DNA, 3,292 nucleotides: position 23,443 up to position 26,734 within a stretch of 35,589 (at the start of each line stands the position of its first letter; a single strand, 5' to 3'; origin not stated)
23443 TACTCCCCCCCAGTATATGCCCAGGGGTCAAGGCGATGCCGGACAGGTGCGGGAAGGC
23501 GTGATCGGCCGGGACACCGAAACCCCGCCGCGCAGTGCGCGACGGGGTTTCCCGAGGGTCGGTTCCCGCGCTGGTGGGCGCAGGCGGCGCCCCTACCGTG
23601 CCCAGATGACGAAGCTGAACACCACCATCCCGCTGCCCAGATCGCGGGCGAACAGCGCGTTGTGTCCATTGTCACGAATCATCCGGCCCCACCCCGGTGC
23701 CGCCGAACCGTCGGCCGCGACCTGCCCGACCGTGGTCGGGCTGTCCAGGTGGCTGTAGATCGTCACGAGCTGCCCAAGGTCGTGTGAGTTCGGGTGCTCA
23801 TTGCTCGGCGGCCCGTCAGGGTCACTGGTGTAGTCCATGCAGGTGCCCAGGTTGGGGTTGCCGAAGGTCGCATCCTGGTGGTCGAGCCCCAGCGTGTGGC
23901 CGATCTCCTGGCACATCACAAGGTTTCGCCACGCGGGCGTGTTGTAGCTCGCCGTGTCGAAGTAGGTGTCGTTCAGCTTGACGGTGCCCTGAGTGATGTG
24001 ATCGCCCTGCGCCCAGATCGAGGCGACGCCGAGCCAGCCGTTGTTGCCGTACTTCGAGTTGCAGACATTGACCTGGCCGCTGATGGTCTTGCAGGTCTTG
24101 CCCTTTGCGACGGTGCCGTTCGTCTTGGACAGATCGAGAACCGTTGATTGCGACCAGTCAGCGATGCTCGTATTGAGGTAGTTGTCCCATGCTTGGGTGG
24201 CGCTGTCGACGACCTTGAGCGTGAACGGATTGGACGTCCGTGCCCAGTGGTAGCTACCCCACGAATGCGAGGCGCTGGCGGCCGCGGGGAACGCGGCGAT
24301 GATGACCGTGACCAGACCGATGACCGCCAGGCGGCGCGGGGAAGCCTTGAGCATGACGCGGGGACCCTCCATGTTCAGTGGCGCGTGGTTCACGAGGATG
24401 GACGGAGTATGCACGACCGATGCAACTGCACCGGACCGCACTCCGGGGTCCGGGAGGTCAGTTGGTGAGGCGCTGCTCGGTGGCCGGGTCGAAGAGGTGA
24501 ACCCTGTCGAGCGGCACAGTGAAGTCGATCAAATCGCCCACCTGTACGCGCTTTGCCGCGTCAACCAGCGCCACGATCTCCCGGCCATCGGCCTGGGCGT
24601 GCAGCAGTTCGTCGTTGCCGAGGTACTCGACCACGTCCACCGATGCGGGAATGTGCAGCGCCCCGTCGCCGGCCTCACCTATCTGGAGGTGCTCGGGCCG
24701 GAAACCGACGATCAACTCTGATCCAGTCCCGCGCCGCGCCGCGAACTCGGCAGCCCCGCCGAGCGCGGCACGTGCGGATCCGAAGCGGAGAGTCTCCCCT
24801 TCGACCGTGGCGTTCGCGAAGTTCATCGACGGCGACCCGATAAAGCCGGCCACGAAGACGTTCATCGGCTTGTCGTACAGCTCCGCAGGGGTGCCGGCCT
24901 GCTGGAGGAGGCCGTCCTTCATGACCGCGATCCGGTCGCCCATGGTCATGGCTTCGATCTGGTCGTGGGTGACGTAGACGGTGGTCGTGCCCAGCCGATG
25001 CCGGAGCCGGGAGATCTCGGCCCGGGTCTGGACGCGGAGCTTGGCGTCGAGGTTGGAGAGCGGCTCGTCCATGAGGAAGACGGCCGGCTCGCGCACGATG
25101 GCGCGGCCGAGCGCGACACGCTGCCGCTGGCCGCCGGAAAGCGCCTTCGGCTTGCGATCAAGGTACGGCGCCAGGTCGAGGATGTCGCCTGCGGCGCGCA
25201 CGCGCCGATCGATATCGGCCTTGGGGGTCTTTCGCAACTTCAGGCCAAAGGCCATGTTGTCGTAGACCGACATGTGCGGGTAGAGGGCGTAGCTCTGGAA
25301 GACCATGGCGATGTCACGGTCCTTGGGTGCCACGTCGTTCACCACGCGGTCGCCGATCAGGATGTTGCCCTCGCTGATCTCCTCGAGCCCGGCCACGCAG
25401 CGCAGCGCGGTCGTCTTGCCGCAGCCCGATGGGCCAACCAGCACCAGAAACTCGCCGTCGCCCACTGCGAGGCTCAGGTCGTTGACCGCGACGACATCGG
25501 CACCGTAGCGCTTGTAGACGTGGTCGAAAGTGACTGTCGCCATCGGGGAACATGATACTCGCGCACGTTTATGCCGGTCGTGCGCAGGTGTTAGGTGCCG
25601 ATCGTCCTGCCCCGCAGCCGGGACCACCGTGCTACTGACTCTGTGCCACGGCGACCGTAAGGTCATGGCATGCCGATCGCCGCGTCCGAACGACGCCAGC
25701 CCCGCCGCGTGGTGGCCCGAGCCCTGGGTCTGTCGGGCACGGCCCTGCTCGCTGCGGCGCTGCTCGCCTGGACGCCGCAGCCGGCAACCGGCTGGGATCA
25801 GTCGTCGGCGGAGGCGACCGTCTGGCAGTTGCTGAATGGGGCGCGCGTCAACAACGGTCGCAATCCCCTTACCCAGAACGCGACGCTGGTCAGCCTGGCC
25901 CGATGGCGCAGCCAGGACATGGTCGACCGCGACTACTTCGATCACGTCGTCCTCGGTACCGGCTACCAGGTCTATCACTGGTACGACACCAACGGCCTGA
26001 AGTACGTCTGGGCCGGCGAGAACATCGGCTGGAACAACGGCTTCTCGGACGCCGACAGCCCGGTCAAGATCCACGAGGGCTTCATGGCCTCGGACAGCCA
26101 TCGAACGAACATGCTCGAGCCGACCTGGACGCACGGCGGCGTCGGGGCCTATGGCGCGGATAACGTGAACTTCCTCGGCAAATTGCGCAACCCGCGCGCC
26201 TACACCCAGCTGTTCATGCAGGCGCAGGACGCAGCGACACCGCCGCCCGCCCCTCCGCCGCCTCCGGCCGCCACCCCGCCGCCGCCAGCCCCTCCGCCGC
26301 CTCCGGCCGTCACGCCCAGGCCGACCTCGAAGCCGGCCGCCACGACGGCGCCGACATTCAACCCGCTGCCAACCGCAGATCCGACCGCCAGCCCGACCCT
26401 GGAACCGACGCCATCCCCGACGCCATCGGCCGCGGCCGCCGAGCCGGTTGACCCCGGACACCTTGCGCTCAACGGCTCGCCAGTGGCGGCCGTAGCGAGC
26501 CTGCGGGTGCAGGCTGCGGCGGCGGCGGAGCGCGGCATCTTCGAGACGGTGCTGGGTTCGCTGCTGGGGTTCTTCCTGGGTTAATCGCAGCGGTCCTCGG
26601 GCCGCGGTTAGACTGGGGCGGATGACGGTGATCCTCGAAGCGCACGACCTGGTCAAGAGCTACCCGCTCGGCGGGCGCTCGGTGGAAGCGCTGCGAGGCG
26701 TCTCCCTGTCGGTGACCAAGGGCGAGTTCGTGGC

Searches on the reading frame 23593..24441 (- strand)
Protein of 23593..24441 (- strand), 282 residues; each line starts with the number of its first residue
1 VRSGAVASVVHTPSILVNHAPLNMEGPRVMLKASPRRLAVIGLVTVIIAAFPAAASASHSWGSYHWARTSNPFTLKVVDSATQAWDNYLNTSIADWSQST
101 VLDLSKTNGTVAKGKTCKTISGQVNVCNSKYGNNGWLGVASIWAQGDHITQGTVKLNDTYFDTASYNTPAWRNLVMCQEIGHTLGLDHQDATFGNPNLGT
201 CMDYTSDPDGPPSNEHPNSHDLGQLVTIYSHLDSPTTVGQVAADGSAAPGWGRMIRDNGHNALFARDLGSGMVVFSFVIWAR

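Call 12: search_protein_families(library=pfam, proteins=[window:23593-24441:-], max_evalue=0.01)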
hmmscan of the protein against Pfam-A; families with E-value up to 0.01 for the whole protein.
window:23593-24441:- (282 aa): 1 family
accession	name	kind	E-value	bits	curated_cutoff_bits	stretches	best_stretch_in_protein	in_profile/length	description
PF00413.30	Peptidase_M10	-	0.0082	16.5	24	0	82-190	20-126/159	Matrixin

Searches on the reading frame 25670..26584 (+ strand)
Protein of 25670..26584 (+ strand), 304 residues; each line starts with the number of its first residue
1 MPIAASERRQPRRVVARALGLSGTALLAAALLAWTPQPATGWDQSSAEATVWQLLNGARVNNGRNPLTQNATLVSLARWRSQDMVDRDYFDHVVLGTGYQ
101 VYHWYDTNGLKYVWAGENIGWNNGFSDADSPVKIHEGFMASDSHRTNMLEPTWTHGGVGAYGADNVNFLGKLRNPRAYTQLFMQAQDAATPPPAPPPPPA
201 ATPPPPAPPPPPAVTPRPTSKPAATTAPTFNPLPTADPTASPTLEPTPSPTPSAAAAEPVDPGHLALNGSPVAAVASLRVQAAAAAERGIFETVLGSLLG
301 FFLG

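Call 12: search_protein_families(library=pfam, proteins=[window:25670-26584:+], max_evalue=0.01)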
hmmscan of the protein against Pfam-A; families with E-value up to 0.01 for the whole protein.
window:25670-26584:+ (304 aa): 1 family
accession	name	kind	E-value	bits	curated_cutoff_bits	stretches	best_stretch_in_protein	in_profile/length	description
PF00188.32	CAP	-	3.4e-09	38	21.1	1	54-168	3-110/117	Cysteine-rich secretory protein family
